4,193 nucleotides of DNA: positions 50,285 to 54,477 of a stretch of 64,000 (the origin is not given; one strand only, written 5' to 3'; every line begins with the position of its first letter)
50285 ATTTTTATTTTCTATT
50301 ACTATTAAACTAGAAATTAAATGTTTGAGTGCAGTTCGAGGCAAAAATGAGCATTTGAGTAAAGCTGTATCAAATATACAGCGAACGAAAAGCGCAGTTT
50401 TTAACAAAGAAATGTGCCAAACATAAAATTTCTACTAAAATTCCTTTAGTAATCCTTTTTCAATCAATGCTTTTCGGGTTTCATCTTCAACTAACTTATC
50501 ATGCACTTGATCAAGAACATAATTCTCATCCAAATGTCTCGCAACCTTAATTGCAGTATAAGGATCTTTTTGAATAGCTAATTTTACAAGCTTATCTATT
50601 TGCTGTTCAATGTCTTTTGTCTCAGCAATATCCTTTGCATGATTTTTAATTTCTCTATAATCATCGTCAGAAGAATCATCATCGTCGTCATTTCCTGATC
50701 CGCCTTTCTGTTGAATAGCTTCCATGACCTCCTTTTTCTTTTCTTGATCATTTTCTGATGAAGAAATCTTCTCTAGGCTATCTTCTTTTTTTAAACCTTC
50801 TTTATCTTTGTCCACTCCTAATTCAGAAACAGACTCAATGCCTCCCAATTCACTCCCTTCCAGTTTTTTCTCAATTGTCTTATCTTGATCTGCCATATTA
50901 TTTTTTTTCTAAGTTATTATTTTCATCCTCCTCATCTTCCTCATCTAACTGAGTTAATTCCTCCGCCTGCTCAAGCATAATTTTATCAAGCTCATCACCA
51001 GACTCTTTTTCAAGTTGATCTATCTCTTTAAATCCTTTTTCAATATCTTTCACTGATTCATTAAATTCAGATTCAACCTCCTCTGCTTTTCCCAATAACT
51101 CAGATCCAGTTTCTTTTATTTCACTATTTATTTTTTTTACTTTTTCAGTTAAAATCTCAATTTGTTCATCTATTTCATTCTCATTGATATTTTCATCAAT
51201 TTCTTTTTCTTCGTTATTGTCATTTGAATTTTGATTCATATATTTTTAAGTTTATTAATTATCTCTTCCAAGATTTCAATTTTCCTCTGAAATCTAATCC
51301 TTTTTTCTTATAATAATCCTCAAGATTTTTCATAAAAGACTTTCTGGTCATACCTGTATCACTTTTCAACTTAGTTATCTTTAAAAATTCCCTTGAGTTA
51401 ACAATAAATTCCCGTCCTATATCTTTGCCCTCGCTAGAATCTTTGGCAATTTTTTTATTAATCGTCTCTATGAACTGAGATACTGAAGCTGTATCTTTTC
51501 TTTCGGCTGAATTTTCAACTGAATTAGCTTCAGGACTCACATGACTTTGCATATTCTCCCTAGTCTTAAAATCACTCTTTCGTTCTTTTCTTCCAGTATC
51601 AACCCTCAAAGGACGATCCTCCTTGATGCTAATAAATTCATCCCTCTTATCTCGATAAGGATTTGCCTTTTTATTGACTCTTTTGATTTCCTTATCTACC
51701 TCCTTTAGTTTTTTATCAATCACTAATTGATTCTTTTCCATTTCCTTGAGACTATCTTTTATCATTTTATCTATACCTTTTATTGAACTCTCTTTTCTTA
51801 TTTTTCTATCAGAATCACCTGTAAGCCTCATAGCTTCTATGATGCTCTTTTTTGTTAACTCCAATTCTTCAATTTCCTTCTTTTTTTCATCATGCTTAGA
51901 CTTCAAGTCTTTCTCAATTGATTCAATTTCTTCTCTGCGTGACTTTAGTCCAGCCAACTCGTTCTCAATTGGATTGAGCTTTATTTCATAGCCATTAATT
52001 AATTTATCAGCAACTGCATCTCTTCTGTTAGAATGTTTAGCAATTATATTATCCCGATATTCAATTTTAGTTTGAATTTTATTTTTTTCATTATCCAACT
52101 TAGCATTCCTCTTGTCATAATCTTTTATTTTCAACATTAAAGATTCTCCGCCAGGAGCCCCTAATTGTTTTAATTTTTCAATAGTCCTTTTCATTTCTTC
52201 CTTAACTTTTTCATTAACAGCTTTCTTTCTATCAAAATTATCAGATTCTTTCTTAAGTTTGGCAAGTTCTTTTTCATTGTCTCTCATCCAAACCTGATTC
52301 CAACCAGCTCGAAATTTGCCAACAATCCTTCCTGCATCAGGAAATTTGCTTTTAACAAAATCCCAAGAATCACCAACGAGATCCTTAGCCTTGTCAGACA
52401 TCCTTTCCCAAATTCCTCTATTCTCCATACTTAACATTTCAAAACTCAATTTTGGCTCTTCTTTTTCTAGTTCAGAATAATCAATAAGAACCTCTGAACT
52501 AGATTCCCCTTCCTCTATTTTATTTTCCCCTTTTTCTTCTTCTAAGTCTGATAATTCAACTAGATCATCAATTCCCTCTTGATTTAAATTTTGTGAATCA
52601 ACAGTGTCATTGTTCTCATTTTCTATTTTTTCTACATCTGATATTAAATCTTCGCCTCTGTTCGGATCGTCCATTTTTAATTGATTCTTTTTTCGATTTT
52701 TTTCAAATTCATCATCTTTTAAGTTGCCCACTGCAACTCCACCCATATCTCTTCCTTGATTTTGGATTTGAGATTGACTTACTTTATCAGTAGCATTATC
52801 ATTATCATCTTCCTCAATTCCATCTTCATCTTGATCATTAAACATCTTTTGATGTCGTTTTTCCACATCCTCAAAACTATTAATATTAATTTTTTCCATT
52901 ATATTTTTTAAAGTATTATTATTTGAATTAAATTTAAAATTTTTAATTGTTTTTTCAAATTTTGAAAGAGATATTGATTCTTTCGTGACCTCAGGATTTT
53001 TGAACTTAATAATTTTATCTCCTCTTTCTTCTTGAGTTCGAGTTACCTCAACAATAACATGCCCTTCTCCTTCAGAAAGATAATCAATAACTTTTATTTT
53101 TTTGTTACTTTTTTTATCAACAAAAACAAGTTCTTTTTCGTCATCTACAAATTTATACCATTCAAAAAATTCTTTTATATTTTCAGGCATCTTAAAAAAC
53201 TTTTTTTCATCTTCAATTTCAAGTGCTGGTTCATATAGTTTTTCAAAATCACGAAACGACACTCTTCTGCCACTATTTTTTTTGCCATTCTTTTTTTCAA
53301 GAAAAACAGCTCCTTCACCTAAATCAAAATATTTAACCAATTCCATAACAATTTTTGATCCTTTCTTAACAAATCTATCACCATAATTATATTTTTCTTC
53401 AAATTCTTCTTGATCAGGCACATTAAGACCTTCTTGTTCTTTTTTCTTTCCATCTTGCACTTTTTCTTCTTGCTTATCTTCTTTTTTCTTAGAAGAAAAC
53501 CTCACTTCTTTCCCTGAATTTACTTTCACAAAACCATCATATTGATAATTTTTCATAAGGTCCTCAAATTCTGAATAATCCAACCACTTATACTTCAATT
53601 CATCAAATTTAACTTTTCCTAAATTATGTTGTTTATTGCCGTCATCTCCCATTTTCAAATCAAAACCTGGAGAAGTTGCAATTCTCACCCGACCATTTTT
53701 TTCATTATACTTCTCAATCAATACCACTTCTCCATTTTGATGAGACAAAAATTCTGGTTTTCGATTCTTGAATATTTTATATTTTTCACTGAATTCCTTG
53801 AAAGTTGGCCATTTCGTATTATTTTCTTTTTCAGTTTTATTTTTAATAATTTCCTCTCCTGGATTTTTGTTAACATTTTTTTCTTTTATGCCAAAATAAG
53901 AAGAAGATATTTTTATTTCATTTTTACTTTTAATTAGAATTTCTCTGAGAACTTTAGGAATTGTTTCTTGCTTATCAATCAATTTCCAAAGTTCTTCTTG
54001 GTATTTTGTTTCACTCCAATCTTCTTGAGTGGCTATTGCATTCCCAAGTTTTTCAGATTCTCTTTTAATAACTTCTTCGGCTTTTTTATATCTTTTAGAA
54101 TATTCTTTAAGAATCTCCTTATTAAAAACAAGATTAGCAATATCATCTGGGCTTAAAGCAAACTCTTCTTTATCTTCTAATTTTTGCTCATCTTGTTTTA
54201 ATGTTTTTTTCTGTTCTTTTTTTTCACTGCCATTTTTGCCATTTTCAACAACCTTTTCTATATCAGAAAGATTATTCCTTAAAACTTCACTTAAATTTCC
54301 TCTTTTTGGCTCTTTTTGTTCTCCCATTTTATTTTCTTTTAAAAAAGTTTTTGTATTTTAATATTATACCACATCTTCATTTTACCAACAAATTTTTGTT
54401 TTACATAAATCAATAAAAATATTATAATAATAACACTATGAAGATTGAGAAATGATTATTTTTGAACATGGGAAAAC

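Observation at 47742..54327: Uncharacterised four-gene unit: giant Lys/Glu-rich repeat/coiled-coil protein, two acidic proteins and a membrane-anchored T4SS-type ATPase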

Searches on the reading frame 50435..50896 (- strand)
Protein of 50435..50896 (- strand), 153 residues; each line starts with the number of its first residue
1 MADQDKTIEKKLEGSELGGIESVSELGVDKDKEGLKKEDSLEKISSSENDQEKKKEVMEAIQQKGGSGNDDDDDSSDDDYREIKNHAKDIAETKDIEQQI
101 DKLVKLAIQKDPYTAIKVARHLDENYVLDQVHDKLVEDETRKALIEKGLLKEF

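Call 3: search_protein_families(library=pfam, proteins=[window:50435-50896:-], max_evalue=1)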
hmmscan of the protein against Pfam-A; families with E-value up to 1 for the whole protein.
window:50435-50896:- (153 aa): 6 families
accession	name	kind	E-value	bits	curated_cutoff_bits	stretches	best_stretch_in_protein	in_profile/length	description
PF15044.11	CLU_N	-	0.053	14.4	25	1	88-122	36-71/78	Mitochondrial function, CLU-N-term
PF07378.16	FlbT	-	0.085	13.3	27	1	70-122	65-117/125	Flagellar protein FlbT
PF01798.23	Nop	-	0.11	12.4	25.4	1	41-108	48-111/228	snoRNA binding domain, fibrillarin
PF07966.17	A1_Propeptide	-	0.12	12.8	20.5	1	141-153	11-23/27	A1 Propeptide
PF13643.11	DUF4145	-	0.17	12.4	23.1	0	87-120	28-65/88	Domain of unknown function (DUF4145)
PF24026.1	DUF7337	-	0.22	12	30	1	37-62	31-56/61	Family of unknown function (DUF7337)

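Call 4: search_protein_families(library=ncbifam, proteins=[window:50435-50896:-], max_evalue=1)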
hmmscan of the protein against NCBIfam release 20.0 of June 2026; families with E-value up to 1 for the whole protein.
window:50435-50896:- (153 aa): 1 family
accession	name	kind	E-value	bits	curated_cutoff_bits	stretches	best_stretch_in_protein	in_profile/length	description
NF040801.1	spore_GerD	equivalog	0.15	11.6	100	1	67-144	14-84/174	spore germination lipoprotein GerD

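Call 25: find_homologous_proteins(query=window:50435-50896:-)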
Query window:50435-50896:- (153 aa): 12 proteins with E <= 0.001 among 57 candidates.
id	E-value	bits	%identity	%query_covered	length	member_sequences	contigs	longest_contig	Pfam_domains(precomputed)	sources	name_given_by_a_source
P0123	6.7e-85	300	100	100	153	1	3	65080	-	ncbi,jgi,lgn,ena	-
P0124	3.0e-53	198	69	100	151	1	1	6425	-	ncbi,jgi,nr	ncbi:MAG: hypothetical protein PF549_03475 [Patescibacteria group bacterium]|jgi:hypothetical protei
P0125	8.9e-52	193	68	100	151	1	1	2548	-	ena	-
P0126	1.2e-50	189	68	98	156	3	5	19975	-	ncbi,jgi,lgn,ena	-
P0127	8.7e-49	183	66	98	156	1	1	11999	-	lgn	-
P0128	3.2e-40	156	61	99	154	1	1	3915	-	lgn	-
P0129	3.3e-38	149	77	63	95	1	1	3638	-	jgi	jgi:hypothetical protein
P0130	4.5e-35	139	78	61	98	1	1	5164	-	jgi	-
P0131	1.8e-25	108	51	98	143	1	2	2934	-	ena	-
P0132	1.1e-17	83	63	46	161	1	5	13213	-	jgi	jgi:ribosomal protein S8E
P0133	1.3e-17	82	65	44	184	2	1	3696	-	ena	-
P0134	1.7e-15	76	60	46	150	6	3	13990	-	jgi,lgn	jgi:hypothetical protein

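Call 71: search_protein_families(library=padloc, proteins=[window:50435-50896:-], max_evalue=0.01)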
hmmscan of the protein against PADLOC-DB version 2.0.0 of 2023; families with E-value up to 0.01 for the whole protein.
window:50435-50896:- (153 aa): 0 families

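Call 72: search_protein_families(library=phrogs, proteins=[window:50435-50896:-], max_evalue=0.01)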
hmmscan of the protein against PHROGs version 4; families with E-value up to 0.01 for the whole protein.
window:50435-50896:- (153 aa): 0 families

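Call 73: search_solved_structures(query=A2, max_evalue=10)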
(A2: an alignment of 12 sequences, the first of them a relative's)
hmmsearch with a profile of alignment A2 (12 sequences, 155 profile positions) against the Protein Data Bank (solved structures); distinct sequences matched with E-value up to 10: 2.
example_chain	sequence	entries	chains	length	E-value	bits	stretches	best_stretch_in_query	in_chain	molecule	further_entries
8jmv_A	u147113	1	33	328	2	11.8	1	38-107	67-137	Flagella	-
9hpz_A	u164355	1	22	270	6.7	10.1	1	18-100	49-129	Flagellin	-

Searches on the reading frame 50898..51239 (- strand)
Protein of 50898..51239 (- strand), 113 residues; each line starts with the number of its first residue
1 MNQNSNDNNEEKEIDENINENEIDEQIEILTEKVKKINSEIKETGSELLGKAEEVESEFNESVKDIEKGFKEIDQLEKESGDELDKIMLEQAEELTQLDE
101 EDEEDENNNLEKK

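Call 3: search_protein_families(library=pfam, proteins=[window:50898-51239:-], max_evalue=1)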
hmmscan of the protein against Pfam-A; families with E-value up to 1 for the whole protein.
window:50898-51239:- (113 aa): 10 families
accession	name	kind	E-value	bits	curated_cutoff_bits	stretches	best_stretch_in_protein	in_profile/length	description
PF14523.12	Syntaxin_2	-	0.0038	17.7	26.5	1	21-90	3-77/134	Syntaxin-like protein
PF06009.19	Laminin_II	-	0.014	15.8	33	1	12-87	20-95/138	Laminin Domain II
PF12296.13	HsbA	-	0.088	13.7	33.5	1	25-83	6-63/121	Hydrophobic surface binding protein A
PF09491.16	RE_AlwI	-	0.13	11.6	23.1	1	15-98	221-306/441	AlwI restriction endonuclease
PF19191.5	HEF_HK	-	0.18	12.7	24.1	1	56-100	10-53/67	HEF_HK domain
PF06103.16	DUF948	-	0.18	12.5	37.2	1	23-78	31-82/89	Bacterial protein of unknown function (DUF948)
PF10241.14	KxDL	-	0.19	12.5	27.2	0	31-77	15-61/86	Uncharacterized conserved protein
PF25453.1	DUF7898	-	0.27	12.1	27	1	67-113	22-68/80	Domain of unknown function (DUF7898)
PF13328.12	HD_4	-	0.28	11.3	27.2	1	50-95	54-99/156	HD domain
PF19579.4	FtsL_2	-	0.54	10.6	24.6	1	25-65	43-81/100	Bacteriodetes cell division protein (FtsL-like)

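Call 4: search_protein_families(library=ncbifam, proteins=[window:50898-51239:-], max_evalue=1)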
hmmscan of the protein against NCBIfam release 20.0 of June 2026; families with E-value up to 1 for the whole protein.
window:50898-51239:- (113 aa): 2 families
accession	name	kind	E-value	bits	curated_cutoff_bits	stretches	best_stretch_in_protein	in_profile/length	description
NF033194.1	lipo_EMYY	hypoth_equivalog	0.2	10.9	100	1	58-106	22-70/292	EMYY motif lipoprotein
NF033632.1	SLATT_4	domain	0.91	9.4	55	1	15-53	109-147/154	SLATT domain-containing protein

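Call 71: search_protein_families(library=padloc, proteins=[window:50898-51239:-], max_evalue=0.01)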
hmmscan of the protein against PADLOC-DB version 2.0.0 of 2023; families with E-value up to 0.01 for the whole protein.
window:50898-51239:- (113 aa): 0 families

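Call 72: search_protein_families(library=phrogs, proteins=[window:50898-51239:-], max_evalue=0.01)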
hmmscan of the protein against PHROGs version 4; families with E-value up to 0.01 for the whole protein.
window:50898-51239:- (113 aa): 1 family
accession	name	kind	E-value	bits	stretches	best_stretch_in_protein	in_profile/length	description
phrog_38245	-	unknown function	0.0057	17.9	1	12-43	12-43/48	-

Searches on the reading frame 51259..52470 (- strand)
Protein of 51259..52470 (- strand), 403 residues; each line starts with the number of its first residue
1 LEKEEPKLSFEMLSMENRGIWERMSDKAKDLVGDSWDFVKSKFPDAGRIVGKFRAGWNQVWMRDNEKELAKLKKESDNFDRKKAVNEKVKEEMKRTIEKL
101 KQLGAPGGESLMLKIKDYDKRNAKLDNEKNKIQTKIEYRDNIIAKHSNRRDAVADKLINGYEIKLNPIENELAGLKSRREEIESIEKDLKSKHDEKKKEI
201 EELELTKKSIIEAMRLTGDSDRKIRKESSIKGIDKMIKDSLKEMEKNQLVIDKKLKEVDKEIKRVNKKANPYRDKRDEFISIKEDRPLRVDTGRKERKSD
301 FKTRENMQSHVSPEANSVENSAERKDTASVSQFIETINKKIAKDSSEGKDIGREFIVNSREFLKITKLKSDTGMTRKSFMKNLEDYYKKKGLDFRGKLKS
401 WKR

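Call 85: find_related_loci(query=A5, collection=metagenome_contigs, flank=8000)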
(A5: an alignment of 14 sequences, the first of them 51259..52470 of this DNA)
Query A5 (403 aa) in metagenome_contigs; peptide patterns used: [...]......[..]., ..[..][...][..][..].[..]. (x = any residue, [..] = any of these).
128 stretches matched a pattern; 62 encode a relative of the query (tblastn E <= 1e-3); 61 distinct loci.
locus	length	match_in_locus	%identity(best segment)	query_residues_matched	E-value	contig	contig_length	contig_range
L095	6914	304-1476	32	11-388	7e-58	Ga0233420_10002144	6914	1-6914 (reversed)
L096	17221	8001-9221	33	6-400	5e-58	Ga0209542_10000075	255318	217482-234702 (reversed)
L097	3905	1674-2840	33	9-388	3e-57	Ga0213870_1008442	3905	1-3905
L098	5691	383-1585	32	4-388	5e-56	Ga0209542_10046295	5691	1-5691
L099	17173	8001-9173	32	13-401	2e-54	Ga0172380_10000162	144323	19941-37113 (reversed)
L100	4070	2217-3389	33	13-392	7e-54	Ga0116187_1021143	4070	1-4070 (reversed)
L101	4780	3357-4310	37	13-328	1e-53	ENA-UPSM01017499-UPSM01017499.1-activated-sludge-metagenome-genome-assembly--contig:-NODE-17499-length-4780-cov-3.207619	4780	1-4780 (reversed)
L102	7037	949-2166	31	4-400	1e-53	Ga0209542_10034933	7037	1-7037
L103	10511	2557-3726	31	13-388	1e-53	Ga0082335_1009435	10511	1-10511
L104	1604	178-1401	31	5-393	7e-54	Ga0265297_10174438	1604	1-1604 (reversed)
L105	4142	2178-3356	33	16-392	4e-52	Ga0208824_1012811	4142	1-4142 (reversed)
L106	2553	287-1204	37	16-319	6e-52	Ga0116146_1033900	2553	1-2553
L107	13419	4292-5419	34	13-392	3e-51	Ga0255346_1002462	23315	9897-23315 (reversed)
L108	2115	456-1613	32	13-388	1e-51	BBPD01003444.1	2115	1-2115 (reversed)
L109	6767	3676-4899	31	4-392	7e-51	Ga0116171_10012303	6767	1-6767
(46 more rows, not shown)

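Call 88: search_protein_families(library=pfam, alignment_id=A5, max_evalue=0.1)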
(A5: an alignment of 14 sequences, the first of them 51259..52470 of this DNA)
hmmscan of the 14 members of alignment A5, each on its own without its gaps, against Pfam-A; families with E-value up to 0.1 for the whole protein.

A. member 1, window:51259-52470:- (403 aa): 1 family
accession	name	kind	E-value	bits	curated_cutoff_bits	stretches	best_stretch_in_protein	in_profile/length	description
PF19697.4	Atg11_middle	-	0.048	14.3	26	1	141-192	27-75/79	Atg11 middle domain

B. families by the number of members that match (of 14 scanned): 15 families
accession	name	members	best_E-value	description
PF18455.6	GBR2_CC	1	0.0036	Gamma-aminobutyric acid type B receptor subunit 2 coiled-coil domain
PF08702.15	Fib_alpha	1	0.0056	Fibrinogen alpha/beta chain family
PF13833.12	EF-hand_8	1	0.0088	EF-hand domain pair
PF25764.1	KIF21A_4th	1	0.01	KIF21A-like domain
PF11559.13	ADIP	1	0.014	Afadin- and alpha -actinin-Binding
PF16495.10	SWIRM-assoc_1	1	0.025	SWIRM-associated region 1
PF15112.11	DUF4559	1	0.025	Domain of unknown function (DUF4559)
PF24063.1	DUF7363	1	0.026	Domain of unknown function (DUF7363)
PF00036.39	EF-hand_1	1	0.033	EF hand domain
PF19697.4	Atg11_middle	1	0.048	Atg11 middle domain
PF14204.11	Ribosomal_L18_c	1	0.051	Ribosomal L18 C-terminal region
PF07195.17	FliD_C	1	0.051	Flagellar hook-associated protein 2 C-terminus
PF17078.10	SHE3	1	0.055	SWI5-dependent HO expression protein 3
PF25742.1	Phage_Gene33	1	0.091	Phage Gene 33 protein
PF01935.23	DUF87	1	0.093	Helicase HerA, central domain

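Call 89: search_solved_structures(query=A5, max_evalue=1)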
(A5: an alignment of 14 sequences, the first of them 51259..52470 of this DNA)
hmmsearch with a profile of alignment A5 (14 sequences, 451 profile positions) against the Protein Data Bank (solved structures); distinct sequences matched with E-value up to 1: 1.
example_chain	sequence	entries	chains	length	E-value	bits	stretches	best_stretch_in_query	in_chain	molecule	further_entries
9tlt_A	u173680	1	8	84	0.88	11.6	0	262-294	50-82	Sc-apCC-2-KLHL20-4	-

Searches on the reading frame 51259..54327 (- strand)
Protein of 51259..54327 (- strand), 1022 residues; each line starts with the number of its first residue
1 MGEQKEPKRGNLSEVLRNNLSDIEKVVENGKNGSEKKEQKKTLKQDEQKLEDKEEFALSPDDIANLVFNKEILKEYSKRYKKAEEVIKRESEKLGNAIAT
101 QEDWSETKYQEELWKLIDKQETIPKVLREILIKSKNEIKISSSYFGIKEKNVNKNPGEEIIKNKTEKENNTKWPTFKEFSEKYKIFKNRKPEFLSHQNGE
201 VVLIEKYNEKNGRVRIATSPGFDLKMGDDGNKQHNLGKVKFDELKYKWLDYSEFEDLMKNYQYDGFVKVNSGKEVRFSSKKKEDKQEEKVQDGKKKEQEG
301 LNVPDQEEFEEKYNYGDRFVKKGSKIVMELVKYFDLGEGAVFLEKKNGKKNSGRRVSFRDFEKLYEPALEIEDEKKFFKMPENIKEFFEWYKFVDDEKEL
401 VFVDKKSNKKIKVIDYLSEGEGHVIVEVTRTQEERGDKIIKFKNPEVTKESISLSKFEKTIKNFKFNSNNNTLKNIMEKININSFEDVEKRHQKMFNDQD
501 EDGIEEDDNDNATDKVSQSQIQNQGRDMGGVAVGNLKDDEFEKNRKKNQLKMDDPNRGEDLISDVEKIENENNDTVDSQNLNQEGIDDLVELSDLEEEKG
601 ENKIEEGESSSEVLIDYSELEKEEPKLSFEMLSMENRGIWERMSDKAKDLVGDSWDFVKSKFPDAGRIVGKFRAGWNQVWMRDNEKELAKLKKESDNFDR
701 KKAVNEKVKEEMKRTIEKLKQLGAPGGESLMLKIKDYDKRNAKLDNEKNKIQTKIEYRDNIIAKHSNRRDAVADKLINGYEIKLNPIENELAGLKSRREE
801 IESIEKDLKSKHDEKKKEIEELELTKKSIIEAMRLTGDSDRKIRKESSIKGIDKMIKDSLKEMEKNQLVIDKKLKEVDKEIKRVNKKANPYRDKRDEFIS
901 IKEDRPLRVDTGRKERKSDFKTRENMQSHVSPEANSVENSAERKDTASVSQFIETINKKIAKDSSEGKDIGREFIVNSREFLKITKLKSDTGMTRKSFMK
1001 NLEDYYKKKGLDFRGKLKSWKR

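Call 3: search_protein_families(library=pfam, proteins=[window:51259-54327:-], max_evalue=1)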
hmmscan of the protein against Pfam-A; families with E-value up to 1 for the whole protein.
window:51259-54327:- (1022 aa): 1 family
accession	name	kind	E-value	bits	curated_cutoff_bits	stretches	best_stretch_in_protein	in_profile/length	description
PF19697.4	Atg11_middle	-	0.075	13.7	26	1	760-811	27-75/79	Atg11 middle domain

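Call 4: search_protein_families(library=ncbifam, proteins=[window:51259-54327:-], max_evalue=1)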
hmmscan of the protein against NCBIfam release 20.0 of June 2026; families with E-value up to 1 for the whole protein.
window:51259-54327:- (1022 aa): 0 families

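Call 19: find_homologous_proteins(query=window:51259-54327:-)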
Query window:51259-54327:- (1022 aa): 2 proteins with E <= 0.001 among 8000 candidates.
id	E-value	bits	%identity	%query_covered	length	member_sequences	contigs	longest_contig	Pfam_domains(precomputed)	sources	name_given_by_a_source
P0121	0.0e+0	2161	100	100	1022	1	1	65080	-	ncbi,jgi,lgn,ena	-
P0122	4.8e-125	437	29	18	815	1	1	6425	-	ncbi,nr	ncbi:MAG: hypothetical protein PF549_03485, partial [Patescibacteria group bacterium]|nr:hypothetica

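Call 71: search_protein_families(library=padloc, proteins=[window:51259-54327:-], max_evalue=0.01)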
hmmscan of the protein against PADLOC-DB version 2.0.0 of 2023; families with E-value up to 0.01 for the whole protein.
window:51259-54327:- (1022 aa): 0 families

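Call 72: search_protein_families(library=phrogs, proteins=[window:51259-54327:-], max_evalue=0.01)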
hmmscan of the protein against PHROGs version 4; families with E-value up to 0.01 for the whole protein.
window:51259-54327:- (1022 aa): 0 families

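Call 78: search_protein_representatives(protein=window:51259-54327:-)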
Query: 1022 residues. Proteins with E-value up to 0.001 (for the whole library): 242; up to 1e-10: 202; up to 1e-30: 96. The best 150 are listed.
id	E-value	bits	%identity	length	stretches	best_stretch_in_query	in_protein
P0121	0.0e+00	2161.3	100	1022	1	1-1022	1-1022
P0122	1.5e-125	437.0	44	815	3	463-925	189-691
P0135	6.7e-101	355.4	39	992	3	532-946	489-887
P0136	3.7e-81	290.1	36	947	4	668-1008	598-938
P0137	7.4e-64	232.8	35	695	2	461-1018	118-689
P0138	2.6e-52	194.6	33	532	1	566-1011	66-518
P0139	6.5e-49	183.4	33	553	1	627-1011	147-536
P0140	1.1e-46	176.0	36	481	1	632-936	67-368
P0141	2.0e-46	175.2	33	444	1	635-1011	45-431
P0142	9.2e-46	172.9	34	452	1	618-1013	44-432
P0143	2.0e-45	171.8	32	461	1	623-1009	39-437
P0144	3.8e-44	167.6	32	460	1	584-1015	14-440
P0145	6.1e-44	166.9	32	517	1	627-926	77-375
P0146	6.9e-44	166.7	32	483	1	601-1009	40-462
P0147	1.7e-43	165.4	30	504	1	579-1010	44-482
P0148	3.3e-43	164.5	32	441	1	623-1012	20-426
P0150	1.0e-42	162.9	34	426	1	629-1012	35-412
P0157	6.1e-41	157.0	33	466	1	628-1012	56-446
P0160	1.5e-40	155.7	30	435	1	629-1012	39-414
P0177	1.8e-37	145.5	33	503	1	661-1012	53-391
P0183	4.9e-37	144.1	31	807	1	542-1012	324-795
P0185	1.6e-36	142.4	29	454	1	627-1012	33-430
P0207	5.4e-33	130.7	29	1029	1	632-1022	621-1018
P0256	8.7e-25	103.5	28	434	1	623-1012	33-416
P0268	6.7e-23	97.3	26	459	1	655-1012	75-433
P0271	1.1e-22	96.6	29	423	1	638-1012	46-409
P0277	9.5e-22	93.5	31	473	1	661-1012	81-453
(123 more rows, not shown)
